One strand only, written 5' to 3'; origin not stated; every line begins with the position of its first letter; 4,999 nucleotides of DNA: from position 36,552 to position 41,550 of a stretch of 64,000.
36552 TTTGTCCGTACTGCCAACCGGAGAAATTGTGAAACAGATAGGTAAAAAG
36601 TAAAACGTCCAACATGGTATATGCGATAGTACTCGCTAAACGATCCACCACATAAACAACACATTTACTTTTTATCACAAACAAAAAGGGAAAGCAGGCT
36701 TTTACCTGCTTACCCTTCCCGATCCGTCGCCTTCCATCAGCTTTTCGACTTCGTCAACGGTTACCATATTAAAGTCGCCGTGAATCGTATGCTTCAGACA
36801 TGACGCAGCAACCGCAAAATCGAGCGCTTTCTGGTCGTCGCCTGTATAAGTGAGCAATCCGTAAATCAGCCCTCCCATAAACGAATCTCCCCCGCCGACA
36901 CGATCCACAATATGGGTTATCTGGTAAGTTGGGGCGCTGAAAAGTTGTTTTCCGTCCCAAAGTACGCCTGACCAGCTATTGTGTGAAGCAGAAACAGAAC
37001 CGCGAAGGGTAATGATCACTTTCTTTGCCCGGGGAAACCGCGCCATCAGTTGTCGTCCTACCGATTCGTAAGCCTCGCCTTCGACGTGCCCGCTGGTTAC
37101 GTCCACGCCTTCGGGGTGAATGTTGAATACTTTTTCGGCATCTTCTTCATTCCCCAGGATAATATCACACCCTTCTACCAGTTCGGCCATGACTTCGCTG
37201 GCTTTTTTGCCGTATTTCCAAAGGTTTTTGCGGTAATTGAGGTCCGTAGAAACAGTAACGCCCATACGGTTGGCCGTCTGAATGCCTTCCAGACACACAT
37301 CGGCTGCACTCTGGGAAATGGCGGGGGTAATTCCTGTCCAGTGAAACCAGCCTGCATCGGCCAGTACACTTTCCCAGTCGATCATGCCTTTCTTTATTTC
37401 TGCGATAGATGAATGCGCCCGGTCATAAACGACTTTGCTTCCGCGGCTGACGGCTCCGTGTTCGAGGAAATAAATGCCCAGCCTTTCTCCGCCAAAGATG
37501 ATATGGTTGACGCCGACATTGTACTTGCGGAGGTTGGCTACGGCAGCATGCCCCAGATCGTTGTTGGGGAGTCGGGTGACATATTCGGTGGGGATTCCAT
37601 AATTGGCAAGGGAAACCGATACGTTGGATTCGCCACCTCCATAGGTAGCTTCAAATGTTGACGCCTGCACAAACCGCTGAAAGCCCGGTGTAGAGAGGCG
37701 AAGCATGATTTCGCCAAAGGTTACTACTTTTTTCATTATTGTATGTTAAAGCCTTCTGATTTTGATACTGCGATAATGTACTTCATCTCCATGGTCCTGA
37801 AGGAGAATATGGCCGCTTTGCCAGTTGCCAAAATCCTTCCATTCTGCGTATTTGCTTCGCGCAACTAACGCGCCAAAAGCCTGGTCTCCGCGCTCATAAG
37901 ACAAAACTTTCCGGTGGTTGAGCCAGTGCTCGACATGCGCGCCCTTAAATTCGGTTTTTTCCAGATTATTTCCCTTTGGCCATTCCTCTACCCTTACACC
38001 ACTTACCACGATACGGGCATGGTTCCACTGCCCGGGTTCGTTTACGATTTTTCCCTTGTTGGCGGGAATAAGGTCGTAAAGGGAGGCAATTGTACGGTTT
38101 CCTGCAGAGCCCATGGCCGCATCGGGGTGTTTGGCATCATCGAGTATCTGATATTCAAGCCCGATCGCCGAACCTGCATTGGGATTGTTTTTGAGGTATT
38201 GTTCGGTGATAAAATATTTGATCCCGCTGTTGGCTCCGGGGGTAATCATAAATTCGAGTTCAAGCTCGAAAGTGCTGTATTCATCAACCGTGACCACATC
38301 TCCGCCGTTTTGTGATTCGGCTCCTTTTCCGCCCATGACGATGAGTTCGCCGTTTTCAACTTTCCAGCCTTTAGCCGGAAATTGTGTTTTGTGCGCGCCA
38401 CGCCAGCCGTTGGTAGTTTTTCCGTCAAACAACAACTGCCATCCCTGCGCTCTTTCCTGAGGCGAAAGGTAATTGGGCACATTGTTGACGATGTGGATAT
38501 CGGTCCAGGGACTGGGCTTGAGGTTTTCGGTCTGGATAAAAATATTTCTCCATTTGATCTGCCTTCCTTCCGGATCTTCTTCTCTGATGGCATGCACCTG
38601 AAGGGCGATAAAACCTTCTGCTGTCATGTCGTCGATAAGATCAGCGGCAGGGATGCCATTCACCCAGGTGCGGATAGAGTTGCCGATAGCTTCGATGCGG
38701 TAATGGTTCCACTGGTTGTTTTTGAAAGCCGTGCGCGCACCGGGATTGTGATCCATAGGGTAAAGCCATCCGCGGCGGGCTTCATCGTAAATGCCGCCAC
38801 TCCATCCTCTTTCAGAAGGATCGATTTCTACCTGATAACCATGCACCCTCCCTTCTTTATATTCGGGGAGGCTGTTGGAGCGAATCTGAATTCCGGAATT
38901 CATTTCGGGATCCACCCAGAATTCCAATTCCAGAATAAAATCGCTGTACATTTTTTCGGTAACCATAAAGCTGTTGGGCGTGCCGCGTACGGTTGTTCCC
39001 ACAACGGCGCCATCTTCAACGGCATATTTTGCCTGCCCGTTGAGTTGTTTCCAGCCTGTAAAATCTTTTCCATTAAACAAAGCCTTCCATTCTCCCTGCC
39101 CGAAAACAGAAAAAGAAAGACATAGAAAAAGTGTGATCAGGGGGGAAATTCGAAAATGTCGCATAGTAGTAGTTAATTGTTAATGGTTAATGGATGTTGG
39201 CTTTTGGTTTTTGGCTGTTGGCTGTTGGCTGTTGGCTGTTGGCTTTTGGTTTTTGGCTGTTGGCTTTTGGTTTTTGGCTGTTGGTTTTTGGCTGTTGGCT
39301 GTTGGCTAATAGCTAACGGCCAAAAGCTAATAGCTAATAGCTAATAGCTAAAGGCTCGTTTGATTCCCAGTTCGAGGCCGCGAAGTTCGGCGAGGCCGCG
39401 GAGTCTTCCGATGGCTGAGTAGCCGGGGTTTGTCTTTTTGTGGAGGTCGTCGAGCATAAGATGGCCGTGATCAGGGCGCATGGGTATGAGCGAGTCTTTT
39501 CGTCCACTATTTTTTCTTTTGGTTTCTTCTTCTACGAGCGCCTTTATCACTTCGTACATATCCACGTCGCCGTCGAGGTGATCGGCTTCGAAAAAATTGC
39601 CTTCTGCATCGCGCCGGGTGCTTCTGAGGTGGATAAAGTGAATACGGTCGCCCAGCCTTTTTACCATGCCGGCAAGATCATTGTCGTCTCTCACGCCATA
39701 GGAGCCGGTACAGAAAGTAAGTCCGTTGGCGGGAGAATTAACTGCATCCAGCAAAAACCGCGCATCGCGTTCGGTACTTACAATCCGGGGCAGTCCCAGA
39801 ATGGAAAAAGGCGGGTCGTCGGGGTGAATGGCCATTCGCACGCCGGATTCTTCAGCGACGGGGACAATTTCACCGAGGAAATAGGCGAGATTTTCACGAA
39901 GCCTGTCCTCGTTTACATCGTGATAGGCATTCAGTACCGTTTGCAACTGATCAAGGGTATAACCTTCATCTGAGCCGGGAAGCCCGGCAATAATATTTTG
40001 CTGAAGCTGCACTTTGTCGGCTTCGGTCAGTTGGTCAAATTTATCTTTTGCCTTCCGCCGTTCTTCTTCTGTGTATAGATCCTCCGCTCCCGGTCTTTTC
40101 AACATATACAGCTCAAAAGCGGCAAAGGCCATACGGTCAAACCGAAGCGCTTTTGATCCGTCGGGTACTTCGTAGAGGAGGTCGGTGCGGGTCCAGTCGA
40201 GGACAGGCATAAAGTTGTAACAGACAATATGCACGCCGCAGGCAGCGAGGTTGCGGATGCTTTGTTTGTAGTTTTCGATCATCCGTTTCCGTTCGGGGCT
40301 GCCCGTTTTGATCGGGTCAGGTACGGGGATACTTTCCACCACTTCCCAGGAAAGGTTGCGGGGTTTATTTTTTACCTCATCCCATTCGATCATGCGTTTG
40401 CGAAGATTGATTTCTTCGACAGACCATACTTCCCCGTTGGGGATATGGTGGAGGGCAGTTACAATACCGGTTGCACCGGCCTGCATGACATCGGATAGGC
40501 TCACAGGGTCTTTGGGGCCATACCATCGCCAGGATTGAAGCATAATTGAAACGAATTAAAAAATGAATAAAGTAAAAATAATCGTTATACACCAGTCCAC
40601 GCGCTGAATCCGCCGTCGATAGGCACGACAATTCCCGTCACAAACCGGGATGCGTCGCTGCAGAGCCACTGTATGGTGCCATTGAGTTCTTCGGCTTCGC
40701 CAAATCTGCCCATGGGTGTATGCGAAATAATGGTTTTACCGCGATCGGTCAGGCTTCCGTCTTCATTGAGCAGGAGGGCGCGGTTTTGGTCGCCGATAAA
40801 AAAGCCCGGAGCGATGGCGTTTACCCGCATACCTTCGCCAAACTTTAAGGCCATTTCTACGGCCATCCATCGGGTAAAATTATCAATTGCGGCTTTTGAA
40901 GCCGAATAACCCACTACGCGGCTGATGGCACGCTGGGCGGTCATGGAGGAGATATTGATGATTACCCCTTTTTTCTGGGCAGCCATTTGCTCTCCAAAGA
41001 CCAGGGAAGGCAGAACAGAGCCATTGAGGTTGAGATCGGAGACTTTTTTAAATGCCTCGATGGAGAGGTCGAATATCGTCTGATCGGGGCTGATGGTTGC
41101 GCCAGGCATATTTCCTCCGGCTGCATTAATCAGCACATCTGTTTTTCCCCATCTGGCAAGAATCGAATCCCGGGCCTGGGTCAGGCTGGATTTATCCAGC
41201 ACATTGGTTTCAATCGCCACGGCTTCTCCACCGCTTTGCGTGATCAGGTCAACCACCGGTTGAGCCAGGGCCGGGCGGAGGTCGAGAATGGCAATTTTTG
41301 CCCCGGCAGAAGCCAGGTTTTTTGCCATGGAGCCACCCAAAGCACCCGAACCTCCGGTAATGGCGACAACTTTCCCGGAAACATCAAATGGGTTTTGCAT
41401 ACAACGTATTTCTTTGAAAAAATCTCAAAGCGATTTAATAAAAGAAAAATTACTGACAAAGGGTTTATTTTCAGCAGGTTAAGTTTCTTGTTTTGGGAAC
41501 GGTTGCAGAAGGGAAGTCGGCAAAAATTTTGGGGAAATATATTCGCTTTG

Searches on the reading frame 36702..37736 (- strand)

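Call 53: search_protein_families(library=pfam, proteins=[window:36702-37736:-])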
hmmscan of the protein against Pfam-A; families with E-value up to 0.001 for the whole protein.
window:36702-37736:- (344 aa): 1 family
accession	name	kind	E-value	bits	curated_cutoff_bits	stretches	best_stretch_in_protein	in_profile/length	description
PF00294.29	PfkB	-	6.5e-31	108.2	25.8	1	1-320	1-294/302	pfkB family carbohydrate kinase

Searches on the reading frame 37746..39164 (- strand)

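Call 53: search_protein_families(library=pfam, proteins=[window:37746-39164:-])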
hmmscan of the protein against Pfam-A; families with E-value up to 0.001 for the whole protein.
window:37746-39164:- (472 aa): 1 family
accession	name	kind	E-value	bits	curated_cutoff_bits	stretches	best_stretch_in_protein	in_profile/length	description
PF06439.18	3keto-disac_hyd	-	3.2e-89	298.4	26.8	2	25-210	1-186/187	3-keto-disaccharide hydrolase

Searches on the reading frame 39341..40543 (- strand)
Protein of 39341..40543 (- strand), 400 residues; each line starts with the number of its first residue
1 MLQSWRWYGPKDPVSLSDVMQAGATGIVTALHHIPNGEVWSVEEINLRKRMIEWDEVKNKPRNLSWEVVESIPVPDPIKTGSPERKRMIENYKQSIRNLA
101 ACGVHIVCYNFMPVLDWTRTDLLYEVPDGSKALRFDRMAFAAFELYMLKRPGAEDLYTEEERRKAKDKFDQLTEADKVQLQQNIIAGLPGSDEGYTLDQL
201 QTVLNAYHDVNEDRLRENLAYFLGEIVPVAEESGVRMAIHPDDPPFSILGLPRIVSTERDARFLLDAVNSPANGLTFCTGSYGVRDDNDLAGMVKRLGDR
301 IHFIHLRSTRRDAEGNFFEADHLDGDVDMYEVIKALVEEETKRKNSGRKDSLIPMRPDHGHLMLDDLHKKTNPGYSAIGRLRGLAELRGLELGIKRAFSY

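Call 53: search_protein_families(library=pfam, proteins=[window:39341-40543:-])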
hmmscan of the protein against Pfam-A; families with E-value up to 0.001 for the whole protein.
window:39341-40543:- (400 aa): 2 families
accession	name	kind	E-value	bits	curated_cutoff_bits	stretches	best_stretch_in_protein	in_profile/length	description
PF03786.19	UxuA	-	2.3e-131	438.2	23.7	1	1-395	1-351/352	D-mannonate dehydratase (UxuA)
PF01261.30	AP_endonuc_2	-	1.8e-12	47.9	31.1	1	159-338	60-218/249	Xylose isomerase-like TIM barrel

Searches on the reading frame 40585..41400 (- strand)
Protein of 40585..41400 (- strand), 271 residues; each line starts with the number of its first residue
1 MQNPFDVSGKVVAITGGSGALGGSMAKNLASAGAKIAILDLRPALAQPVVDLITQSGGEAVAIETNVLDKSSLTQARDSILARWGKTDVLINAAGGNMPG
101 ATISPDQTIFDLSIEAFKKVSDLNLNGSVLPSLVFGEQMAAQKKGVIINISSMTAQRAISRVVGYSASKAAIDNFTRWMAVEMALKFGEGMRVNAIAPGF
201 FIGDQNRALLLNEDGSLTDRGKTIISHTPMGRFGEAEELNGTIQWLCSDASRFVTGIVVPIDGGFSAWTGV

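Call 53: search_protein_families(library=pfam, proteins=[window:40585-41400:-])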
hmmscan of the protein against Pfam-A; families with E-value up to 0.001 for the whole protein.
window:40585-41400:- (271 aa): 4 families
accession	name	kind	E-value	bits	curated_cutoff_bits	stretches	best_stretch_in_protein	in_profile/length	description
PF13561.12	adh_short_C2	-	5.6e-44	150.9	27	1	21-266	8-236/236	Enoyl-(Acyl carrier protein) reductase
PF00106.31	adh_short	-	4.8e-40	137.6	26.6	1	10-202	1-183/195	short chain dehydrogenase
PF08659.16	KR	-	7.1e-07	29.8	22.6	1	12-180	3-164/180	KR domain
PF01370.27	Epimerase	-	2e-05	24.6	20.9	1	12-199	1-176/240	NAD dependent epimerase/dehydratase family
